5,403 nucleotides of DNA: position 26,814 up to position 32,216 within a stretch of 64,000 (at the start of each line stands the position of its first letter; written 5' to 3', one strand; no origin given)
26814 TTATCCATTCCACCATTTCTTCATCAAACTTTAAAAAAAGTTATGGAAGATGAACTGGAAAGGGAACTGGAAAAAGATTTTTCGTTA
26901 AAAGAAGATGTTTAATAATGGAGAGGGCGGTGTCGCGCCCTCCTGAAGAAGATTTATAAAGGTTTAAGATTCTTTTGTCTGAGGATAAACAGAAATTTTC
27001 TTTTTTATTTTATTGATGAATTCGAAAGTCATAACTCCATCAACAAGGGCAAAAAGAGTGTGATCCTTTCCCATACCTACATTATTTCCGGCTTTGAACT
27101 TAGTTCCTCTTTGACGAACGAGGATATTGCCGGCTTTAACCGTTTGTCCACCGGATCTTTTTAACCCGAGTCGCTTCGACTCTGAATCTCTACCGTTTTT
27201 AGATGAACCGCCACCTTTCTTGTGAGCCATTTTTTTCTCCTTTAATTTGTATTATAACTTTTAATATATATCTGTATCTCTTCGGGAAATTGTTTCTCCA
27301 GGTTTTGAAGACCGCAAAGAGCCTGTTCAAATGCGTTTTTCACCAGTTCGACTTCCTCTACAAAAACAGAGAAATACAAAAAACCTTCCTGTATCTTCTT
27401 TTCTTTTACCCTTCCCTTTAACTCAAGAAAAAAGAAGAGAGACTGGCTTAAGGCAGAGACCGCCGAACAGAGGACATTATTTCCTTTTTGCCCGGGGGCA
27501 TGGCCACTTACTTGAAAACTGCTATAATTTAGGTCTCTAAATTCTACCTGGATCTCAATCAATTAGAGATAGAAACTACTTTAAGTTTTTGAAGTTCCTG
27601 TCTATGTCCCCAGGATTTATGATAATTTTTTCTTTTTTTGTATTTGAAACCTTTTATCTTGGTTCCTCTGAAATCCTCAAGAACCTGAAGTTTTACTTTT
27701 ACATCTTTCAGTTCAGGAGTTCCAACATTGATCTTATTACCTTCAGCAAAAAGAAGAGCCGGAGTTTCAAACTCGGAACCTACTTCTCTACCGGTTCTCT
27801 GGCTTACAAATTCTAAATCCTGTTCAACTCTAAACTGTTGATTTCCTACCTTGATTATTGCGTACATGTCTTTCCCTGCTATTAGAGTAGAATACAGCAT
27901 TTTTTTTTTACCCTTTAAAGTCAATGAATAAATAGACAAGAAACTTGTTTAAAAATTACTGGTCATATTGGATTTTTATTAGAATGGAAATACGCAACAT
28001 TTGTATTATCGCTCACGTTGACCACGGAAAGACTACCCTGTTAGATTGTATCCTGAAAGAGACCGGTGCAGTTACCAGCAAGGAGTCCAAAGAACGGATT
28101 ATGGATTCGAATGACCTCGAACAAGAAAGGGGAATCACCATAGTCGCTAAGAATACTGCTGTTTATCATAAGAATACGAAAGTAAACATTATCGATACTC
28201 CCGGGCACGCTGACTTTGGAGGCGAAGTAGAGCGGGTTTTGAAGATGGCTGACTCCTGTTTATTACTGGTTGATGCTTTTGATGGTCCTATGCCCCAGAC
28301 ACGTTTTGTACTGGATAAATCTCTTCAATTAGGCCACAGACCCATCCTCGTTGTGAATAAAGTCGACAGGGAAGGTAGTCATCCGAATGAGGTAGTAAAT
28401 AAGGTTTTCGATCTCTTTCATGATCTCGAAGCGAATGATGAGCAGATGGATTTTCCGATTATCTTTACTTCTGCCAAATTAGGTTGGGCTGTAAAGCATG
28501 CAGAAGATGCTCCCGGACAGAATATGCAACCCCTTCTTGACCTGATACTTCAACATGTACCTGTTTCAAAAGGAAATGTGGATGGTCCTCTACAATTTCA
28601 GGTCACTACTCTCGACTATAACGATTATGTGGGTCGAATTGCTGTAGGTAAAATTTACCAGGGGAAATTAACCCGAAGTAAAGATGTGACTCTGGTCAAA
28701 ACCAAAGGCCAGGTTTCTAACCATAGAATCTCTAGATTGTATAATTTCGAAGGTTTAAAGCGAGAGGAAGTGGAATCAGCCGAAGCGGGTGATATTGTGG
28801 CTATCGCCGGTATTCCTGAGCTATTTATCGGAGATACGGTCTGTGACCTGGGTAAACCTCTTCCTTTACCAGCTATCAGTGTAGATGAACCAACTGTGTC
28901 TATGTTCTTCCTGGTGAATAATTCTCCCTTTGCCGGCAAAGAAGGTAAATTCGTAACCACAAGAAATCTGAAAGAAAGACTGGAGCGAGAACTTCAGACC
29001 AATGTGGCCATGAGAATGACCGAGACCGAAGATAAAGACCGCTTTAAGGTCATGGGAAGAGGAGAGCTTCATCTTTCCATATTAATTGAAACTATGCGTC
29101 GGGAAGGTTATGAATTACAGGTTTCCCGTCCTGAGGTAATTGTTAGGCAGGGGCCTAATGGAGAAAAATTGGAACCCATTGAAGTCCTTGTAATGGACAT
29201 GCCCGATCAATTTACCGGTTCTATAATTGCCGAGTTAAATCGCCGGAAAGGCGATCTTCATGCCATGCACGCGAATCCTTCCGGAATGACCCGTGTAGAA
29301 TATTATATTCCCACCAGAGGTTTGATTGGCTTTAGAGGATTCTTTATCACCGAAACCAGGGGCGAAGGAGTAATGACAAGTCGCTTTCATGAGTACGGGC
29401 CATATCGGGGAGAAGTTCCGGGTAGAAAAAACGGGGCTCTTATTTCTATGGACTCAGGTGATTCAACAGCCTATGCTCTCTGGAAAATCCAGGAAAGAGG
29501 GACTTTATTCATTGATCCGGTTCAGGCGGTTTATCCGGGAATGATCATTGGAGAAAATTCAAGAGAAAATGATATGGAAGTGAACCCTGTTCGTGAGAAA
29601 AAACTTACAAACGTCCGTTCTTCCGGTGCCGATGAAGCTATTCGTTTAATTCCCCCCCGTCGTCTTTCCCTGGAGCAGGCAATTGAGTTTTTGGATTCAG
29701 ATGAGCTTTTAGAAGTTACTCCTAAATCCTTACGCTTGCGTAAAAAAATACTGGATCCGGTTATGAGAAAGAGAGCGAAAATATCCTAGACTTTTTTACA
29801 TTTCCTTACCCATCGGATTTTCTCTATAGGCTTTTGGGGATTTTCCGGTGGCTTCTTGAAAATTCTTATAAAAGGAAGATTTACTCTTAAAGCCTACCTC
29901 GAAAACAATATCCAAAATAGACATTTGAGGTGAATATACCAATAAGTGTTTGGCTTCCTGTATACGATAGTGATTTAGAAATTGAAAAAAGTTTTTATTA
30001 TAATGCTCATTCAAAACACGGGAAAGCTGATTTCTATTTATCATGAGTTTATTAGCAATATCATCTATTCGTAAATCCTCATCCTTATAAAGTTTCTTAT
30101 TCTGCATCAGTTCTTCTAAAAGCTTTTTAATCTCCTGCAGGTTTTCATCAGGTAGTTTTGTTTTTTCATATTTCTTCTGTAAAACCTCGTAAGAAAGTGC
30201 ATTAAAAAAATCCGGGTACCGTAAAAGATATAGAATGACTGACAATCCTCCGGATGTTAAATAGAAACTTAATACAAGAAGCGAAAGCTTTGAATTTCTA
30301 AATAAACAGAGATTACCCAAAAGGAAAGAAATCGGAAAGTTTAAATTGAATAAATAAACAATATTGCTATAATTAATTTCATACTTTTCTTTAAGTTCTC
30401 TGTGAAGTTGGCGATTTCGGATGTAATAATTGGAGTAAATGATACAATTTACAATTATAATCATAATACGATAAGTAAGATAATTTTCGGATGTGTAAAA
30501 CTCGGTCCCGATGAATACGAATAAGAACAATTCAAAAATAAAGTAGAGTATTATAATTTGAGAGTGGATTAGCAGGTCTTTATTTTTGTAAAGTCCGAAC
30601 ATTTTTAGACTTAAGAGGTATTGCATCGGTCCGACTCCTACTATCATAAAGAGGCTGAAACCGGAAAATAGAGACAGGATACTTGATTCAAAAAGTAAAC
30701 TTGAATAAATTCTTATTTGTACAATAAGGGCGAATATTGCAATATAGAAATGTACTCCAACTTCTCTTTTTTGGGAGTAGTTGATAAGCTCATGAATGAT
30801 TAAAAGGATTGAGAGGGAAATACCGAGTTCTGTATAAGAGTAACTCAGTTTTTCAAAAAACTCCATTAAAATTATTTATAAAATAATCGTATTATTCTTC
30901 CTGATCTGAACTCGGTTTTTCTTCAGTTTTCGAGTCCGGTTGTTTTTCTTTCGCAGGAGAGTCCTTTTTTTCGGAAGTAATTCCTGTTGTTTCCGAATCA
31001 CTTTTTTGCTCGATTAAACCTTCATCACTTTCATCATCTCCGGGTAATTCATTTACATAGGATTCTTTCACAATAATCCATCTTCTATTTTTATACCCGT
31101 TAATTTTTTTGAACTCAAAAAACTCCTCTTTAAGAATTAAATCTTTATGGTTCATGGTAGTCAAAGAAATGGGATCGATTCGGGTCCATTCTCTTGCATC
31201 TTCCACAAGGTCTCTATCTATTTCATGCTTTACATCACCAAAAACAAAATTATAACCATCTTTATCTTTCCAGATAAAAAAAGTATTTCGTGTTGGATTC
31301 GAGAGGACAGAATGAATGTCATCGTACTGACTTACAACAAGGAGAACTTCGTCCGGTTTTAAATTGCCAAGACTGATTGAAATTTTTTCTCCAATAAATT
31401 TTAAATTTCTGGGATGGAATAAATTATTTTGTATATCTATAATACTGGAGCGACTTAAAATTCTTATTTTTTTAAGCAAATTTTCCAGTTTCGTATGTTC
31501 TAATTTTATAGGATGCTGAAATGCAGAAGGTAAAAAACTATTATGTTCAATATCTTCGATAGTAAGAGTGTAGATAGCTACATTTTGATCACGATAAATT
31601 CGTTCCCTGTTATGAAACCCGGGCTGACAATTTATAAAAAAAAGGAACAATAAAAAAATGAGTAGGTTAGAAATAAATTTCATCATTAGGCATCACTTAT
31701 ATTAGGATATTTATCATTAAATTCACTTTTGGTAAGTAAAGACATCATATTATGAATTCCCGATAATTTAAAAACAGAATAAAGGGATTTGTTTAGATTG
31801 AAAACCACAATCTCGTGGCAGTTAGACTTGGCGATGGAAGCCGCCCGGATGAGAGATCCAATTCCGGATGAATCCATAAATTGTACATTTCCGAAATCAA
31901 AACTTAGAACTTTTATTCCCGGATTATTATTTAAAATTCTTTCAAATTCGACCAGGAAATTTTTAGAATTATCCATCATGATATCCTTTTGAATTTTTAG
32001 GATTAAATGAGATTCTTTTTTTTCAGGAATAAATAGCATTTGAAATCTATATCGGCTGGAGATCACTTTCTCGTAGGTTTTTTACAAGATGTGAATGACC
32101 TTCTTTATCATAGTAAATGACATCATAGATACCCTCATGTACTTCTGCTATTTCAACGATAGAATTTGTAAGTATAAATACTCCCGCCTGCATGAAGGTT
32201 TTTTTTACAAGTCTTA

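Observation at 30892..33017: Operon encoding an IscU-like protein fused to pentapeptide repeats, a 62-aa protein, a STAS anti-sigma antagonist and a lipoprotein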

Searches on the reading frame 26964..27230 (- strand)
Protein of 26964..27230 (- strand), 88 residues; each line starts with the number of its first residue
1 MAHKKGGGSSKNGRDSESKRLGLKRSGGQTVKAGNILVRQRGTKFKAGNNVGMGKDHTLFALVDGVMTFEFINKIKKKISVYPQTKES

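Call 49: search_protein_families(library=pfam, proteins=[window:26964-27230:-], max_evalue=0.0001)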
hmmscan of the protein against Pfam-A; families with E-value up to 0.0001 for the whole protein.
window:26964-27230:- (88 aa): 1 family
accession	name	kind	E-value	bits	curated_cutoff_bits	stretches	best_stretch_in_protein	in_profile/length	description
PF01016.24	Ribosomal_L27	-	5.7e-37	126.1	20.5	1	2-81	1-79/79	Ribosomal L27 protein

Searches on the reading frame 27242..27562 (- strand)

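Call 49: search_protein_families(library=pfam, proteins=[window:27242-27562:-], max_evalue=0.0001)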
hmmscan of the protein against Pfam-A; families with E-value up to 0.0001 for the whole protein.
window:27242-27562:- (106 aa): 1 family
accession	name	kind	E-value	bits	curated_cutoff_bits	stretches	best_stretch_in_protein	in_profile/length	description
PF04327.17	Peptidase_Prp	-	2.2e-13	50.7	27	1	1-97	1-90/90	Cysteine protease Prp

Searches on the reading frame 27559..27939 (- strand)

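Call 49: search_protein_families(library=pfam, proteins=[window:27559-27939:-], max_evalue=0.0001)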
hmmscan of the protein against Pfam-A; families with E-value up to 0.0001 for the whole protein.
window:27559-27939:- (126 aa): 1 family
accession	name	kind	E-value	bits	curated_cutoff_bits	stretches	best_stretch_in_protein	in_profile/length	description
PF00829.26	Ribosomal_L21p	-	4.5e-26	91.4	27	1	25-124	1-99/99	Ribosomal prokaryotic L21 protein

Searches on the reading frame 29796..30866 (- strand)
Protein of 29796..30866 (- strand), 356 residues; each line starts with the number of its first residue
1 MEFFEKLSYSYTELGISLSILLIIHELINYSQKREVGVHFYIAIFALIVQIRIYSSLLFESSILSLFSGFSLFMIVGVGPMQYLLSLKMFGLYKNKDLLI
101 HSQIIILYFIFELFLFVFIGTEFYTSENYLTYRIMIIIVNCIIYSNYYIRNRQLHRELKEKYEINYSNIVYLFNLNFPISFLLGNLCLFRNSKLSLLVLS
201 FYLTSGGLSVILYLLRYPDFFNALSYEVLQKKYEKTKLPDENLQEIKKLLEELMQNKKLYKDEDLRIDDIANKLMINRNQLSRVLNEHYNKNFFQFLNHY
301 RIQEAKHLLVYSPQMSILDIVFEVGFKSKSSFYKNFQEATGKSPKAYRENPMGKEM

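Call 3: search_protein_families(library=pfam, proteins=[window:29796-30866:-], max_evalue=1)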
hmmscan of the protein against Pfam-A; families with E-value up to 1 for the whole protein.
window:29796-30866:- (356 aa): 2 families
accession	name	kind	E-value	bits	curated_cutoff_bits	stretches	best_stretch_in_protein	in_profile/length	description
PF12833.13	HTH_18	-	2.2e-22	79.6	33.6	1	270-349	1-79/80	Helix-turn-helix domain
PF00165.29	HTH_AraC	-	6.5e-13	48.9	26.6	1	312-348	6-41/42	Bacterial regulatory helix-turn-helix proteins, AraC family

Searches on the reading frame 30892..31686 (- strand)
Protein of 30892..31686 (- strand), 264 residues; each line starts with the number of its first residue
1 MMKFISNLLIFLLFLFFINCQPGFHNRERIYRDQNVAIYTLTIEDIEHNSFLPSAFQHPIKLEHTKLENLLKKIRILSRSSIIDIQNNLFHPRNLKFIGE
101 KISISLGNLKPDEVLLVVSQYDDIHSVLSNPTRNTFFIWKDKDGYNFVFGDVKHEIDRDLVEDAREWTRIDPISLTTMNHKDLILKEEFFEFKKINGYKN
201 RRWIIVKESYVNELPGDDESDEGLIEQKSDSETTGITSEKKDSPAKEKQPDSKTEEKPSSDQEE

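Call 3: search_protein_families(library=pfam, proteins=[window:30892-31686:-], max_evalue=1)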
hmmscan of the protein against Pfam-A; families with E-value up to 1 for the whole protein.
window:30892-31686:- (264 aa): 0 families

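Call 4: search_protein_families(library=ncbifam, proteins=[window:30892-31686:-], max_evalue=1)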
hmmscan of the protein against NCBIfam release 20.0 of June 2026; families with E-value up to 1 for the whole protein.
window:30892-31686:- (264 aa): 2 families
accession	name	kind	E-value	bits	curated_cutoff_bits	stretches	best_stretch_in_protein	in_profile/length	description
NF047484.1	LA1326_LA4305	subfamily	2.8e-39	134.9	100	1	9-207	2-204/205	LA_1326/LA_4305 family lipoprotein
NF041441.1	blaCIM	exception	0.012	15.1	490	1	2-52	1-53/250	CIM family subclass B1 metallo-beta-lactamase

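Call 45: find_homologous_proteins(query=window:30892-31686:-, max_evalue=0.001)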
Query window:30892-31686:- (264 aa): 1 proteins with E <= 0.001 among 780 candidates.
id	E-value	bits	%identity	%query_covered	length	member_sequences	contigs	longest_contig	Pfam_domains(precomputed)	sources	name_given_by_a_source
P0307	7.2e-169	578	99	100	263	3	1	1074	-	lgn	-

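Call 72: search_solved_structures(query=A4, max_evalue=1, show_alignments=1)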
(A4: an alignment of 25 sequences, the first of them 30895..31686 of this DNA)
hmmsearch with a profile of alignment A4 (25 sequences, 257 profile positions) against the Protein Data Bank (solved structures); distinct sequences matched with E-value up to 1: 5.
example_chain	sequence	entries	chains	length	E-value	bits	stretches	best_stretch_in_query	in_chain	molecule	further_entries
6sj6_9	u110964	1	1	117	0.095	15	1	184-231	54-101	Ribosomal silencing factor RsfS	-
4efo_A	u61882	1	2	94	0.1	14.8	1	55-123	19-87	Serine/threonine-protein kinase TBK1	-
6sj5_A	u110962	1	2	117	0.1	14.8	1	184-230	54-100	Ribosomal silencing factor RsfS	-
2o5a_A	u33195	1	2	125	0.55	12.5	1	184-224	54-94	BH1328 protein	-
4eut_A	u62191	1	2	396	0.63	12.3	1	55-124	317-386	Serine/threonine-protein kinase TBK1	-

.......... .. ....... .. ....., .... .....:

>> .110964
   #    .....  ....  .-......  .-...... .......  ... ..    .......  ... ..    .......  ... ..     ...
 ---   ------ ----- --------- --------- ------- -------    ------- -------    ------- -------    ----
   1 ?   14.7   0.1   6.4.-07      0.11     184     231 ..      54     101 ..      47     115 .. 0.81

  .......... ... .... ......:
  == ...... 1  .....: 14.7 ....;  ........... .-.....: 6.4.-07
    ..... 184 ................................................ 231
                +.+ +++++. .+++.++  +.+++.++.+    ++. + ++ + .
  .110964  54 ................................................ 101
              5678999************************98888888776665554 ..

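Call 73: search_protein_families(library=pfam, alignment_id=A4, max_evalue=0.01)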
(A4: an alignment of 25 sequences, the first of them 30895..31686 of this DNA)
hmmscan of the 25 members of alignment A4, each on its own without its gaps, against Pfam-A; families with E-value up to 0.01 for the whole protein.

A. member 1, window:30895-31686:- (264 aa): 0 families

B. families by the number of members that match (of 25 scanned): 5 families
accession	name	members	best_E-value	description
PF09851.14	SHOCT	8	1.6e-08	Short C-terminal domain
PF05120.17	GvpG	8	1.8e-05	Gas vesicle protein G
PF06464.16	DMAP_binding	7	5.5e-06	DMAP1-binding Domain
PF02593.20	DUF166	1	0.0031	Domain of unknown function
PF19964.5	EAD11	1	0.005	Effector-associated domain 11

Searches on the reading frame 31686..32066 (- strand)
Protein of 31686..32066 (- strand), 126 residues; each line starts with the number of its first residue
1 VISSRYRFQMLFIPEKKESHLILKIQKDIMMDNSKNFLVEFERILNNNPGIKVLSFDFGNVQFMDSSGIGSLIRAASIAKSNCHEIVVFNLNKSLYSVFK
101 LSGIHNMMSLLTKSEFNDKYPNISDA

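Call 3: search_protein_families(library=pfam, proteins=[window:31686-32066:-], max_evalue=1)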
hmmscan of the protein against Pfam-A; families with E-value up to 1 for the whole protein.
window:31686-32066:- (126 aa): 2 families
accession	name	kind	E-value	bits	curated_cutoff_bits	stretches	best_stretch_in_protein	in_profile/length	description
PF01740.26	STAS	-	4.6e-12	46.1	22.6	1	15-109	5-98/106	STAS domain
PF13466.11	STAS_2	-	1.4e-07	32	29.2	1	23-104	1-79/80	STAS domain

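Call 4: search_protein_families(library=ncbifam, proteins=[window:31686-32066:-], max_evalue=1)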
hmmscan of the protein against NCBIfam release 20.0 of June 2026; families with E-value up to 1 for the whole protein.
window:31686-32066:- (126 aa): 5 families
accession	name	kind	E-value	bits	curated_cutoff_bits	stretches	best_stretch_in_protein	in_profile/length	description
TIGR02886.1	spore_II_AA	equivalog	3.7e-13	49.4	114.75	1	15-113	4-101/106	anti-sigma F factor antagonist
TIGR00377.1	ant_ant_sig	superfamily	6.1e-13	48.6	53.45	1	15-115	8-107/108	anti-sigma factor antagonist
NF047705.1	slr1659_superfam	superfamily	0.055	13.8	100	1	41-93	40-91/111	slr1659 superfamily regulator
NF008660.1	PRK11660.1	equivalog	0.057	11.8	614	1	15-109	460-550/572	C4-dicarboxylic acid transporter DauA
NF033618.0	mlaB_1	equivalog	0.065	13.7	90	1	54-108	38-92/94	lipid asymmetry maintenance protein MlaB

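Call 74: search_solved_structures(query=window:31689-32039:-, max_evalue=0.01, show_alignments=3)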
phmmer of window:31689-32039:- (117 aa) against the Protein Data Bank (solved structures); distinct sequences matched with E-value up to 0.01: 5.
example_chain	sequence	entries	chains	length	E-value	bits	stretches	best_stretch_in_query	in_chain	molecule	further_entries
1sbo_A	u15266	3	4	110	3e-07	34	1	9-100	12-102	Putative anti-sigma factor antagonist TM1442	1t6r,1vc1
1th8_B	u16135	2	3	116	0.00087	22.9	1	6-102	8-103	Anti-sigma F factor antagonist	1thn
1tid_B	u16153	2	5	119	0.0025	21.4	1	6-102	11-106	Anti-sigma F factor antagonist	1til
1h4x_A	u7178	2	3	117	0.0058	20.2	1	42-112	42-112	ANTI-SIGMA F FACTOR ANTAGONIST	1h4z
1h4y_A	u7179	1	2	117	0.008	19.8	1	42-112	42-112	ANTI-SIGMA F FACTOR ANTAGONIST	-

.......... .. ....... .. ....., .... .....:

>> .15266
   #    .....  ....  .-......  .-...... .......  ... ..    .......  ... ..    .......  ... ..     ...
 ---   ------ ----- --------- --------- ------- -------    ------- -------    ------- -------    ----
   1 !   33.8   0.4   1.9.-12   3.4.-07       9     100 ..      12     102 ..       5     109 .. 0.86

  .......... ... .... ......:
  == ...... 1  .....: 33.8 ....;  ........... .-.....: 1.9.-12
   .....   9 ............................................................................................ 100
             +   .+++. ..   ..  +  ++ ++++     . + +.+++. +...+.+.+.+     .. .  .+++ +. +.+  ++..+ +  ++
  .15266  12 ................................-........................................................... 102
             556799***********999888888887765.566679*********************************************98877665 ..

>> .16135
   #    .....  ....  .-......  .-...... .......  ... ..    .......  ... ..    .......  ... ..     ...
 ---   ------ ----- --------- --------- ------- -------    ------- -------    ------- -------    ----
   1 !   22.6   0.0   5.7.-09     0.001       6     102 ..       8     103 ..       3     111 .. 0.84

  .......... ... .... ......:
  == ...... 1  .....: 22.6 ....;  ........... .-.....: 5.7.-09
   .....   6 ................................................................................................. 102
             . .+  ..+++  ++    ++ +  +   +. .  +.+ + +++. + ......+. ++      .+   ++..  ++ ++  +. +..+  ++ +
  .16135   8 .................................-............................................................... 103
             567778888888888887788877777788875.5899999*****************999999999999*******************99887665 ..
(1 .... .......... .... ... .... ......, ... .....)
